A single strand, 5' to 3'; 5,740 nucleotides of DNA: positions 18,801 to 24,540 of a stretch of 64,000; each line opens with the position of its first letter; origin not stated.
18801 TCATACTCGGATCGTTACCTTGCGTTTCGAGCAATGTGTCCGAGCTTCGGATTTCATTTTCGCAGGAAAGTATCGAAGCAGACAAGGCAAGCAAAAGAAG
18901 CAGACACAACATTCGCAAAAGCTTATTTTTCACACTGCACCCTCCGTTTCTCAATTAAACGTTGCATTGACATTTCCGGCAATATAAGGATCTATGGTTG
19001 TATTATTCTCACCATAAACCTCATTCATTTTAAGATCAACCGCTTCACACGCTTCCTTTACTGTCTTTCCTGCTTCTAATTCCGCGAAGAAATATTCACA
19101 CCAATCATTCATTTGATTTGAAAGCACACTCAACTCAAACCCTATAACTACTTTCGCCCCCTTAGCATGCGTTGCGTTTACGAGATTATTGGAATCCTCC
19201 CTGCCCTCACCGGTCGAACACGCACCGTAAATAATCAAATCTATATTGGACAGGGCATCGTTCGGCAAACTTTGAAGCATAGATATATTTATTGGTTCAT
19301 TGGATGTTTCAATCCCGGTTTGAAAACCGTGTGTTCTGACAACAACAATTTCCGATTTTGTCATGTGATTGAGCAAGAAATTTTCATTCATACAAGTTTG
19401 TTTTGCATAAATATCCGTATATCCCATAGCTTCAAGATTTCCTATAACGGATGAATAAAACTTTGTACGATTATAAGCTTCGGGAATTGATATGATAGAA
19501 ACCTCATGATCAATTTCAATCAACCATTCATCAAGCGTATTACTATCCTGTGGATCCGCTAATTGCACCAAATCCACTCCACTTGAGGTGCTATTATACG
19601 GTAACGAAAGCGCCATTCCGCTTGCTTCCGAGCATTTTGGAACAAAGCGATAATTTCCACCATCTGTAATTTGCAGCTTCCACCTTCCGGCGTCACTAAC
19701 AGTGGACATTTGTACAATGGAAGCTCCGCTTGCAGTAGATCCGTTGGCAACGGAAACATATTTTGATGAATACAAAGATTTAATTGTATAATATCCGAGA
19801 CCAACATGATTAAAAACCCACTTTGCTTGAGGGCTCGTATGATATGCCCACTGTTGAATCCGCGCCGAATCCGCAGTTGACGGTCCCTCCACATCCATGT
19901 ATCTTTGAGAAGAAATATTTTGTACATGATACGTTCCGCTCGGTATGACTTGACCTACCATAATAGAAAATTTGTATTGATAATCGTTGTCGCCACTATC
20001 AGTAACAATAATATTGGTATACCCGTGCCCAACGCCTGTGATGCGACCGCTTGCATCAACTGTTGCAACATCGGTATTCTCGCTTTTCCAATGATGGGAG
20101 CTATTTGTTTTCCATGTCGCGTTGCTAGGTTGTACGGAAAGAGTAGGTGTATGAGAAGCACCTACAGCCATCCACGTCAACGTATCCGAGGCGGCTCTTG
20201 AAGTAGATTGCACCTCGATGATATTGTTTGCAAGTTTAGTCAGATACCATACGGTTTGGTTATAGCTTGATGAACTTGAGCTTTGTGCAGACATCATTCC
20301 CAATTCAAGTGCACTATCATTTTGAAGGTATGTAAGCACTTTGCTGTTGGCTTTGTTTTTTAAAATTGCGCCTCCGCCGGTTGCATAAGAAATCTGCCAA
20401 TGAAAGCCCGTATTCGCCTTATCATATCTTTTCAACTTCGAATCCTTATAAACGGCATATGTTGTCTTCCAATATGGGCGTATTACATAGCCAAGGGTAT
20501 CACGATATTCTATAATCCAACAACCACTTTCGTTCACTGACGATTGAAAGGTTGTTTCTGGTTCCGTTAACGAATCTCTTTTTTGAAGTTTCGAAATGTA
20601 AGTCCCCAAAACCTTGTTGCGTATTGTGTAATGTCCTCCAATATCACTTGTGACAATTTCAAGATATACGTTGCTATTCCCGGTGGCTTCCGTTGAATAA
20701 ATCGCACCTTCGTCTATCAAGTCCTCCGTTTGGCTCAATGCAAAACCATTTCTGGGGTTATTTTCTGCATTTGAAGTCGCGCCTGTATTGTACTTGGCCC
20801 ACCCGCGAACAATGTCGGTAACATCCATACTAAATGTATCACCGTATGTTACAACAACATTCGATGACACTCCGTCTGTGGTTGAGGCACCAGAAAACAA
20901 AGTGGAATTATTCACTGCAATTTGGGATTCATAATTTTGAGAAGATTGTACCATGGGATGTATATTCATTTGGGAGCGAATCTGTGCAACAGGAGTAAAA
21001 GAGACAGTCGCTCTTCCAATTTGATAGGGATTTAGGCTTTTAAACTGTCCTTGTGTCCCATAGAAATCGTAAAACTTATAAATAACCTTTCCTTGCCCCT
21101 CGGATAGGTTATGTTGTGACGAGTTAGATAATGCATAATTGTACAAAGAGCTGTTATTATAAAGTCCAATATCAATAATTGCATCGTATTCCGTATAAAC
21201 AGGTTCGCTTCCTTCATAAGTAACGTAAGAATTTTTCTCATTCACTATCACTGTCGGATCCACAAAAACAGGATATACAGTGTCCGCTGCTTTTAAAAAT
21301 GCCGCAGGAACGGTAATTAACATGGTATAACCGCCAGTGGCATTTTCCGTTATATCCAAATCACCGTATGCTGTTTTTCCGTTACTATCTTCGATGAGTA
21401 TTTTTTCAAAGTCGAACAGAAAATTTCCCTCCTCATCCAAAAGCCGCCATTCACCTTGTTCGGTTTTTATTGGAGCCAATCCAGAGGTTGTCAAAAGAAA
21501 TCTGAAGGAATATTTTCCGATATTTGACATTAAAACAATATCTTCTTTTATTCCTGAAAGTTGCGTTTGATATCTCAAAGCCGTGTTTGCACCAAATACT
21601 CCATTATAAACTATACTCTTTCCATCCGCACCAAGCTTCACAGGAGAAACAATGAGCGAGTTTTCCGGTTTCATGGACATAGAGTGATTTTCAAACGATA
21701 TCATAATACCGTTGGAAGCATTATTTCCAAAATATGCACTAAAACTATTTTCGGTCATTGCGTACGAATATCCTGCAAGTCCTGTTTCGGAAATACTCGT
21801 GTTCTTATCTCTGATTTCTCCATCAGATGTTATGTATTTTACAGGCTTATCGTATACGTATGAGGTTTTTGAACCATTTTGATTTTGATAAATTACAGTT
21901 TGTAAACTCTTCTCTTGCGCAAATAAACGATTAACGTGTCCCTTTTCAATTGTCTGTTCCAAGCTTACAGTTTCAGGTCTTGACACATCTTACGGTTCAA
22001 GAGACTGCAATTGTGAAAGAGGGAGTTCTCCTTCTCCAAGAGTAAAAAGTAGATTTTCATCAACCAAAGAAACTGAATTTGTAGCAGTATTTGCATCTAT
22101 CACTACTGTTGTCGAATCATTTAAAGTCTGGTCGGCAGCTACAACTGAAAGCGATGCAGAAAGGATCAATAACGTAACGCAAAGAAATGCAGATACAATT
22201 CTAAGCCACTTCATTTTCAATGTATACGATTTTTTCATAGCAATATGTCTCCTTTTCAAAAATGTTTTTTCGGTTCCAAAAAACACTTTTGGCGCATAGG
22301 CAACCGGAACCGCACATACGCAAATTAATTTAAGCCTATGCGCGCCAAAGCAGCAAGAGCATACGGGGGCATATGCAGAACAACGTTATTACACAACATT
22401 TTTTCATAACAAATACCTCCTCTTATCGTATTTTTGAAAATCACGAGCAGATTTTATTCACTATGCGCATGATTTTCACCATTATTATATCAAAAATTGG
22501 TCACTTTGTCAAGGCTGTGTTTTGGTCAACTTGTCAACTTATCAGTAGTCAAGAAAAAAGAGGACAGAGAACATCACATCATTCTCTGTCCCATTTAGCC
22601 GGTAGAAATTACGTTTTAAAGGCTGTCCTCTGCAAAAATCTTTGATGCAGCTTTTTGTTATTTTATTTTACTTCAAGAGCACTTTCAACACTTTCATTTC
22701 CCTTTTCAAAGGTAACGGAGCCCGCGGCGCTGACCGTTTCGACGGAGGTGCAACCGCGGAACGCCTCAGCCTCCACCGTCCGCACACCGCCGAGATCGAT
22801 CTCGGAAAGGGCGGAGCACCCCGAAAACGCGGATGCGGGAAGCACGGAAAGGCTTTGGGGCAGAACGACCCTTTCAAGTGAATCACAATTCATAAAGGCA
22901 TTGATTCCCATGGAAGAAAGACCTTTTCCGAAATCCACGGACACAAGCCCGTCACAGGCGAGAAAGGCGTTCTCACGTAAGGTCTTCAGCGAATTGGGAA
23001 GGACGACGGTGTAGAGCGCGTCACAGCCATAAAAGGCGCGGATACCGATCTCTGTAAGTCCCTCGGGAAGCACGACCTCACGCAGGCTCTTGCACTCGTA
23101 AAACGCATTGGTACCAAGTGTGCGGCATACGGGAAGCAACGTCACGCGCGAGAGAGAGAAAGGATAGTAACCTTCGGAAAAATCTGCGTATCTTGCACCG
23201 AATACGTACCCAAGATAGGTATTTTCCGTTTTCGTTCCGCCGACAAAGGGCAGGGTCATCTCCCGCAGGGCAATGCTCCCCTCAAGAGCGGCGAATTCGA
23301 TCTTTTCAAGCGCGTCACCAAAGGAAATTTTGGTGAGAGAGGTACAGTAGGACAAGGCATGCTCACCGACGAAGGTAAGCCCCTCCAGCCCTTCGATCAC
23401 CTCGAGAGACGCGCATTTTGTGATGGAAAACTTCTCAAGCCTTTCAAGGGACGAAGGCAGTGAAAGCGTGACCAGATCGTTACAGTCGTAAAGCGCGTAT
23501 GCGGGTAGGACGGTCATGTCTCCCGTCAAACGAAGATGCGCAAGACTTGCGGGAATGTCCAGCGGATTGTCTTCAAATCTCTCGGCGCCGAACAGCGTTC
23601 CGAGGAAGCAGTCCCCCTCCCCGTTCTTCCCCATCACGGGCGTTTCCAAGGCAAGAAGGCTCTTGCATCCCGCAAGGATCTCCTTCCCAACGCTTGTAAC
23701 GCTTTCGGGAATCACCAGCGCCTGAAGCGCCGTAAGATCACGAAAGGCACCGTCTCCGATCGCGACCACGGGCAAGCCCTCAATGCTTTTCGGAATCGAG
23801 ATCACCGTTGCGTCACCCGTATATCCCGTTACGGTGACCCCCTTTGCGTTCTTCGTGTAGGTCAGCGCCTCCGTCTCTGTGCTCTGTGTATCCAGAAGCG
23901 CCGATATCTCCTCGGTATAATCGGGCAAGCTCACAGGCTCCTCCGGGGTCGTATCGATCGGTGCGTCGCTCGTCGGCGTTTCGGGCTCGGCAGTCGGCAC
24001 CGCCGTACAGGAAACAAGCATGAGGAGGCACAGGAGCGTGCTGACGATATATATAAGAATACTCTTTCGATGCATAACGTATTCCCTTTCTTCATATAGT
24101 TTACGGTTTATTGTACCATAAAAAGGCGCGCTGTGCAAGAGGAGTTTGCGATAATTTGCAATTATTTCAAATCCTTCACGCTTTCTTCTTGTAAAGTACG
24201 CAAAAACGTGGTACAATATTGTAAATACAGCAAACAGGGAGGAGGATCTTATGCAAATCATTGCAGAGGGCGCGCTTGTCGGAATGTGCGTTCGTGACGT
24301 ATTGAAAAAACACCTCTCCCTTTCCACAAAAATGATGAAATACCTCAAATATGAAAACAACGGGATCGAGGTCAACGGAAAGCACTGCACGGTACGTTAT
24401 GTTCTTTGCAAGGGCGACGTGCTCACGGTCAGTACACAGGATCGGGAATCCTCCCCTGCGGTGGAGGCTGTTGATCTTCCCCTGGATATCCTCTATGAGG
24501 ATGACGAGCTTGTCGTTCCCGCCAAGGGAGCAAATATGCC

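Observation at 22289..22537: Consensus promoter, duplicated operator-like repeats, and a 23-codon Cys-rich mini-ORF whose stop lies in a terminator-like hairpin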

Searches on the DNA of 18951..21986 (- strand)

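Call 51: search_rna_families(sources=[L143, L144, L146, L003], threshold=evalue, max_evalue=1, show_alignments=2)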
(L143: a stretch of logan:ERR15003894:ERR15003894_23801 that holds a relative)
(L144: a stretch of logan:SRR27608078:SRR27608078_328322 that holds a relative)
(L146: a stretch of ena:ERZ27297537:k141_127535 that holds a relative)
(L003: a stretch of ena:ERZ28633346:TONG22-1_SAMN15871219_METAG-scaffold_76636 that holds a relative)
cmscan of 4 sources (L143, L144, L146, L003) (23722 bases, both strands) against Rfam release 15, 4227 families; matches with E-value up to 1: 0.
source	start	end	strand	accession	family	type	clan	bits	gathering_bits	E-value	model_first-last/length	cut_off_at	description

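Call 56: build_rna_model(alignment_id=A2, structure=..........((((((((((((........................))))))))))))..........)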
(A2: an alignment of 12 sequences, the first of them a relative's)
Model R1 built from alignment A2 (12 sequences, 68 columns); structure: as given.
model positions 59; base pairs 12; branch points 0; effective number of sequences 12; information 0.668 bits per position. Calibrated on 0.2 Mb of random sequence (short: E-values are rough).
structure used (alignment columns):
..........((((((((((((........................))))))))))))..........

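Call 57: search_with_rna_model(model_id=R1, source=window, filters=off, max_evalue=10, show_alignments=3)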
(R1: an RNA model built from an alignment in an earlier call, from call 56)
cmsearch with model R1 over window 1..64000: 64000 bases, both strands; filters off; matches with E-value up to 10: 17.
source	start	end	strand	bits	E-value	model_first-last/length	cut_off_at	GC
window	22280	22355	+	16.7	0.04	1-59/59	no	0.47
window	27960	27998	-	14.6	0.17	1-59/59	no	0.54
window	22292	22343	-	12.5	0.71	13-47/59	no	0.5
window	26356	26401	-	12.2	0.92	1-59/59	no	0.24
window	22550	22603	-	11.5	1.5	1-59/59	no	0.43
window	58168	58219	+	10.8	2.3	1-59/59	no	0.52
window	16171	16211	-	10.8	2.4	1-59/59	no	0.51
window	50365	50408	-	10.7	2.6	1-59/59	no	0.43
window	27973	28063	+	10.1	3.9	1-59/59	no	0.56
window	58685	58735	-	10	4.2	1-59/59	no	0.51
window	30423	30491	-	9.9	4.3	1-59/59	no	0.23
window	31003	31063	+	9.4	6.4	1-59/59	no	0.49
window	58327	58379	+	9.4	6.4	1-59/59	no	0.45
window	25697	25732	-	9.3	6.7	1-59/59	no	0.39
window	60682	60731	+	9.3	6.7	1-59/59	no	0.3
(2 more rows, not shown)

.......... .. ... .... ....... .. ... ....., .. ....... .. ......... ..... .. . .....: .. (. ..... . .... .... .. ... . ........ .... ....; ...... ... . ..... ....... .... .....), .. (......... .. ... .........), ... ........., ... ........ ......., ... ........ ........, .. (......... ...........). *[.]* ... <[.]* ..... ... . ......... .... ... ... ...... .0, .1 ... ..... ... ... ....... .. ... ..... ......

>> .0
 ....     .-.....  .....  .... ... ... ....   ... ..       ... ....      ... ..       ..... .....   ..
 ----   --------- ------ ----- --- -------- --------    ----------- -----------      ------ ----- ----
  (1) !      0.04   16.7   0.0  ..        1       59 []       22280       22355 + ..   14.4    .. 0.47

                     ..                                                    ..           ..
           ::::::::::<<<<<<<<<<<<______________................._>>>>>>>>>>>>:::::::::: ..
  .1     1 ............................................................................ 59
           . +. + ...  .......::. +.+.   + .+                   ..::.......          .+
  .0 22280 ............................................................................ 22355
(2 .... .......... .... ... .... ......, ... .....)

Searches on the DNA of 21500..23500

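Call 3: search_rna_families(source=window, start=21500, end=23500, threshold=evalue, max_evalue=10, show_alignments=3)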
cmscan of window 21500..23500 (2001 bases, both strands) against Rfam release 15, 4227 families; matches with E-value up to 10: 4.
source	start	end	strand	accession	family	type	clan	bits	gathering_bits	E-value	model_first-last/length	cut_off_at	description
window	22400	22497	-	RF01864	plasmodium_snoR21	Gene; snRNA; snoRNA; CD-box;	-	27.8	90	0.85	1-145/145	no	small nucleolar RNA snoR21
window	21950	22015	-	RF03915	MIR5286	Gene; miRNA;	-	17.9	93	2.3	1-78/78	no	MIR5286 microRNA precursor family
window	21579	21639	-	RF01625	ceN28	Gene; snRNA; snoRNA; CD-box;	-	17.1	70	3.1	1-88/88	no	Caenorhabditis snoRNA ceN28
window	22170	22350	-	RF03532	SQ2397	Cis-reg;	-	16.5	100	7.1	1-243/243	no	Cis-regulator of HTH transcription factor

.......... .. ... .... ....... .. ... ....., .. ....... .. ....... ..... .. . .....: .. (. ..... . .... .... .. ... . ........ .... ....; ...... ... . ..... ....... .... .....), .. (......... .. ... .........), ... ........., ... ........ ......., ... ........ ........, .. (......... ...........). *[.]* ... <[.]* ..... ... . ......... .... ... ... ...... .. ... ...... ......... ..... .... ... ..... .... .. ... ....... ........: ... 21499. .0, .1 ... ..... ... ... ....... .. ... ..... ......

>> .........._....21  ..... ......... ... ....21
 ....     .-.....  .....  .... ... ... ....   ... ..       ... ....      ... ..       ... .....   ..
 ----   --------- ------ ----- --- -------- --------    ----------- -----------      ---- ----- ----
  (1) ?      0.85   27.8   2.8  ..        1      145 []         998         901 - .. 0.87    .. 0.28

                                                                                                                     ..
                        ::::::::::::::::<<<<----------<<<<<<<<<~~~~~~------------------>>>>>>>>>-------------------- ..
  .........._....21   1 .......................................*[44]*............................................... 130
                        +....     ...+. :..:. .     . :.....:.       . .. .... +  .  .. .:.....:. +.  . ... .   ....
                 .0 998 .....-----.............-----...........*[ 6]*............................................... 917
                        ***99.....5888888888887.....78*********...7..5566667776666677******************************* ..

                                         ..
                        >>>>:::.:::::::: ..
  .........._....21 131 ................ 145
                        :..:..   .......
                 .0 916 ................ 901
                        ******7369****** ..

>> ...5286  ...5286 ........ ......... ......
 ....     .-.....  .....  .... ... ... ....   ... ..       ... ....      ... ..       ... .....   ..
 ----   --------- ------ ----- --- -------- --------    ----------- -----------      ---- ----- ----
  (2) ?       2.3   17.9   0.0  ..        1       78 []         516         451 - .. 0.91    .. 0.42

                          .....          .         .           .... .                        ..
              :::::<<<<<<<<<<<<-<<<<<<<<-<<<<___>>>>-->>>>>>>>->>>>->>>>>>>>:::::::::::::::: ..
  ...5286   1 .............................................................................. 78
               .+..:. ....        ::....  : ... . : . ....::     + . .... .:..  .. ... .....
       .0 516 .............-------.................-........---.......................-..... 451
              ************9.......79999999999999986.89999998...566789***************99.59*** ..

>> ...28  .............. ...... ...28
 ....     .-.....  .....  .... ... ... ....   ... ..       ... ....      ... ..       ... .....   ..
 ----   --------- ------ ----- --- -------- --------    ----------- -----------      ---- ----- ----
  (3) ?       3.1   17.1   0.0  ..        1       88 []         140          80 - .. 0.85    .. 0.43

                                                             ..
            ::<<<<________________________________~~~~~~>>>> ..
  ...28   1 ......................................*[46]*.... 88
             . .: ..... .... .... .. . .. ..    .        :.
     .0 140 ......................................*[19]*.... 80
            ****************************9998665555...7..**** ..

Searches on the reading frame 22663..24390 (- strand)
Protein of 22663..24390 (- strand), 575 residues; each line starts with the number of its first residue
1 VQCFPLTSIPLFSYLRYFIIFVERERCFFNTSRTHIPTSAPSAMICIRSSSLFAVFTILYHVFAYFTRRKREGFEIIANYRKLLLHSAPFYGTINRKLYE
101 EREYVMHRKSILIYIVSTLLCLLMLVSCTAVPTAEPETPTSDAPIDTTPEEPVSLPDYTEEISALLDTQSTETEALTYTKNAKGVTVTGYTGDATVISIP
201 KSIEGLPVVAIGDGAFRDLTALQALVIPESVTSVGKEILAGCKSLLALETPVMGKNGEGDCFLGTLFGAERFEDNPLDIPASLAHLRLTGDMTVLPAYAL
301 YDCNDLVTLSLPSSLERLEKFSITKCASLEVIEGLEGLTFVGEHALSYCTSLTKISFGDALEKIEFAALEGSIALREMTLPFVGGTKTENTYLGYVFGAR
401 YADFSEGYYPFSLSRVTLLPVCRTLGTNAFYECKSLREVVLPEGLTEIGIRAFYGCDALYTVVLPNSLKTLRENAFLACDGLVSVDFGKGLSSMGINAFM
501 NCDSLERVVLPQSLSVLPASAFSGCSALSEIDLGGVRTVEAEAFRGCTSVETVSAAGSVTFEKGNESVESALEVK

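Call 6: search_protein_families(library=pfam, proteins=[window:22663-24390:-], max_evalue=0.01)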
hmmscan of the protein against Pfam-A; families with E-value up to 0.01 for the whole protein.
window:22663-24390:- (575 aa): 4 families
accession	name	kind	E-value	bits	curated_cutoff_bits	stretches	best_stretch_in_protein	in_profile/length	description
PF13306.12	LRR_5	-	1.6e-65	219.2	27.7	4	410-528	10-126/127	BspA type Leucine rich repeat region (6 copies)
PF13855.12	LRR_8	-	3.1e-08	33.7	27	0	489-534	12-57/61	Leucine rich repeat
PF23952.1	LRR_EndoS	-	1.6e-05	25.5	27.9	0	489-540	45-96/116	Endo-beta-N-acetylglucosaminidase EndoS LRR domain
PF23622.1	LRR_At1g61320_AtMIF1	-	0.00026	20.9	26.9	1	295-333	119-157/384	At1g61320/AtMIF1, LRR domain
